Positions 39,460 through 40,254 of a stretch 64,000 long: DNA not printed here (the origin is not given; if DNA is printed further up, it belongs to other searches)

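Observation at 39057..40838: Late-expressed envelope-active trio: class-3 lipase, NlpC/P60 lipoprotein and secreted glycine-zipper protein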

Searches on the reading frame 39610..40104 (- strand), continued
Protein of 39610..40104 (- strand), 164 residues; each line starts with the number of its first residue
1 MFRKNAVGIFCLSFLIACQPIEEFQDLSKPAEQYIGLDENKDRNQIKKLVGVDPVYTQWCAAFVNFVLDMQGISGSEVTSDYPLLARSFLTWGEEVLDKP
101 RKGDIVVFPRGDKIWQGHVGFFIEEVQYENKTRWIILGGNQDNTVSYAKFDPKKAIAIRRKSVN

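Call 71: predict_structure(alignment_id=A2)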
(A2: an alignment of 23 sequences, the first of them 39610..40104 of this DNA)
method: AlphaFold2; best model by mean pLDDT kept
length: 164 residues; sequences in the alignment: 23
mean_pLDDT: 85.9   pTM: 0.77
mean pLDDT of the five models: 85.9, 85.2, 84.1, 78.1, 73.4
residues with pLDDT >= 90: 86; 70-90: 55; 50-70: 23; < 50: 0
segments of 3 or more residues with pLDDT < 50: none
pLDDT, mean of each block of 10 residues (from residue 1): 65 69 77 93 92 86 93 88 87 89 92 77 96 94 90 92 70
secondary structure, 60 per line:
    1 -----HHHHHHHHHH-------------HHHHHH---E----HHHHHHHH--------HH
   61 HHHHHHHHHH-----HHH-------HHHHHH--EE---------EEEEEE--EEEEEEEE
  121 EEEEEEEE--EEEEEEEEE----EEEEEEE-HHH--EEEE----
elements in order: H6-15 H29-34 H43-50 H59-70 H86-91 E105-110 E113-128 E131-139 E144-150 E157-160

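Call 75: fold_search(model_id=the predicted structure, library=pdb)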
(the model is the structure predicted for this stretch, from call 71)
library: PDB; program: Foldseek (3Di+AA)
matches with E <= 10: 935; with E <= 0.001: 0
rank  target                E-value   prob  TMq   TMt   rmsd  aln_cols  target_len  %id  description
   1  4csh_A                1.6e-02  1.00  0.37  0.37   4.0        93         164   17  Native structure of the lytic CHAPK domain of the endolysin LysK from Staphylococcus aureus bacteriophage K (released 2014-08-06)
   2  6bim                  2.0e-02  1.00  0.53  0.33   4.0       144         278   17  Structure of NlpC1 from Trichomonas vaginalis (released 2018-11-07)
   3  4ct3_E                2.0e-02  1.00  0.37  0.37   4.0        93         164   17  Methylmercury chloride derivative structure of the lytic CHAPK domain of the endolysin LysK from Staphylococcus aureus (released 2014-08-06)
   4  5d74_A                2.2e-02  0.96  0.41  0.31   8.4       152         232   14  The crystal structure of Ly7917 (released 2016-08-17)
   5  3h41                  2.3e-02  1.00  0.43  0.25   3.2       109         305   19  CRYSTAL STRUCTURE OF A NLPC/P60 FAMILY PROTEIN (BCE_2878) FROM BACILLUS CEREUS ATCC 10987 AT 1.79 A RESOLUTION (released 2009-05-05)
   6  4hz9_A                2.4e-02  0.90  0.36  0.47   9.2       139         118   19  Crystal structure of the type VI native effector-immunity complex Tae3-Tai3 from Ralstonia pickettii (released 2013-08-21)
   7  4hzb_D                2.6e-02  0.84  0.34  0.46   8.3       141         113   18  Crystal structure of the type VI SeMet effector-immunity complex Tae3-Tai3 from Ralstonia pickettii (released 2013-08-21)
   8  4olk_B                2.7e-02  0.97  0.39  0.39   5.5       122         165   17  The CHAP domain of LysGH15 (released 2014-05-28)
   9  4olk_A                2.7e-02  0.96  0.37  0.37   5.4       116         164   17  The CHAP domain of LysGH15 (released 2014-05-28)
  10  6sqx_B                2.7e-02  0.82  0.31  0.13  10.2       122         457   14  Insights into a novel NlpC/P60 Endopeptidase from Photobacterium damselae subsp. piscicida (released 2020-09-30)
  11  6sqx_A                3.5e-02  0.91  0.34  0.14   9.0       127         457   12  Insights into a novel NlpC/P60 Endopeptidase from Photobacterium damselae subsp. piscicida (released 2020-09-30)
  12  4hzb_A                5.0e-02  0.84  0.34  0.46   6.7       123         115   19  Crystal structure of the type VI SeMet effector-immunity complex Tae3-Tai3 from Ralstonia pickettii (released 2013-08-21)
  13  5d76_A                5.6e-02  0.91  0.41  0.31   7.9       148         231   15  The crystal structure of Ly7917 with the hydrolyzing product of MDP (released 2016-08-17)
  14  6ist_C                5.9e-02  0.94  0.43  0.35   8.3       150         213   14  Crystal structure of a wild type endolysin LysIME-EF1 (released 2019-11-20)
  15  9m77_K                6.3e-02  0.90  0.25  0.10   4.4        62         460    3  The activated state of human UHRF1 bound to a mononucleosome, with the finger loop ordered and linker 4 disordered. (released 2026-03-11)
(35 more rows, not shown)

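Call 89: find_related_loci(query=window:39610-40104:-, collection=genome_contigs, flank=5000)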
Query window:39610-40104:- (164 aa) in genome_contigs; peptide patterns used: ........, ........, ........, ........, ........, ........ (x = any residue, [..] = any of these).
51 stretches matched a pattern, but none encodes a relative of the query by tblastn (E <= 1e-3).

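Call 90: find_related_loci(query=A2, collection=genome_contigs, flank=4000)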
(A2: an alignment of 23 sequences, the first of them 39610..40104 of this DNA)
Query A2 (164 aa) in genome_contigs; peptide patterns used: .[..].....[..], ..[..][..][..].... (x = any residue, [..] = any of these).
600 stretches matched a pattern (row limit reached: there are more); 480 encode a relative of the query (tblastn E <= 1e-3); the best 80 are kept; 80 distinct loci.
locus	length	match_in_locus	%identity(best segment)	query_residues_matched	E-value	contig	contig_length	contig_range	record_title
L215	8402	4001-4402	47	27-160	8e-38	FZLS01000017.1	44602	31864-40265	Rhodobacteraceae bacterium Water_Bin34 genome assembly, contig: NODE_165_length_44602_cov_65.9639, whole genome shotgun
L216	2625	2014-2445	45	14-157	8e-37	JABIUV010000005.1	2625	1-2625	MAG: Bacteroidetes bacterium isolate SI072_bin56 k141_3029451, whole genome shotgun sequence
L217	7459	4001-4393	50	31-160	3e-35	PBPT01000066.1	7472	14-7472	MAG: Candidatus Neomarinimicrobiota bacterium isolate RS350 TaraRedSea_contig_47646, whole genome shotgun sequence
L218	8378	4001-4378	44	31-160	2e-28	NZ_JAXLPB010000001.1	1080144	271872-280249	Fulvimarina uroteuthidis strain 2208YS6-2-32 contig1, whole genome shotgun sequence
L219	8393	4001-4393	45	31-160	3e-26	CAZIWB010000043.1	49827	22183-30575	MAG TPA_asm: uncultured Cellvibrionaceae bacterium isolate SRP193066_co1_141 genome assembly, contig: NODE_788_length_49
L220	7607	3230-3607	42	31-159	4e-26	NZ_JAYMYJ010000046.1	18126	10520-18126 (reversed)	Candidatus Thiothrix sp. SCUT-1 NODE_1992_length_18126_cov_77.475569, whole genome shotgun sequence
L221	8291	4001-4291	43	57-160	1e-23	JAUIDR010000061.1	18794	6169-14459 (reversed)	MAG: Alphaproteobacteria bacterium isolate 7_bin.81 NODE_2714_length_18794_cov_3.789629, whole genome shotgun sequence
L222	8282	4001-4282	45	59-160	1e-22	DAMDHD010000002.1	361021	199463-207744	MAG TPA_asm: Allorhizobium sp. CTOTU50464 NODE_17_length_361021_cov_5.538131, whole genome shotgun sequence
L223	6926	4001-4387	36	29-160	1e-22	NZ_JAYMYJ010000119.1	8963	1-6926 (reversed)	Candidatus Thiothrix sp. SCUT-1 NODE_4515_length_8963_cov_85.322407, whole genome shotgun sequence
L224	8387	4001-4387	37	29-160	4e-22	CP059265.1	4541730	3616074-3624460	MAG: Candidatus Thiothrix singaporensis isolate SSD2 chromosome, complete genome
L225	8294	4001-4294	42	57-162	1e-21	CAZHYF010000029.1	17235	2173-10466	MAG TPA_asm: uncultured Rhodospirillaceae bacterium isolate SRP334346_co1_21 genome assembly, contig: NODE_2831_length_1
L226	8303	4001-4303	42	52-160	1e-21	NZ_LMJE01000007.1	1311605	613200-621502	Rhizobium sp. Root274 contig_2, whole genome shotgun sequence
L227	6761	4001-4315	40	48-160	2e-21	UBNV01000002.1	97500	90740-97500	Rhizobiales bacterium isolate AFS017416 genome assembly, contig: contig_2, whole genome shotgun sequence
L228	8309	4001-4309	44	50-160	2e-22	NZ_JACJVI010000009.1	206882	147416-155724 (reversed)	Rhizobium sp. AQ_MP scaffold_9, whole genome shotgun sequence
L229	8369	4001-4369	40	29-150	4e-21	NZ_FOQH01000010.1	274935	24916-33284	Albimonas pacifica strain CGMCC 1.11030, whole genome shotgun sequence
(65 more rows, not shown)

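Call 105: search_protein_families(library=padloc, proteins=[window:39610-40104:-], max_evalue=0.01)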
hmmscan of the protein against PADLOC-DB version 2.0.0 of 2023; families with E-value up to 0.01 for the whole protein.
window:39610-40104:- (164 aa): 0 families
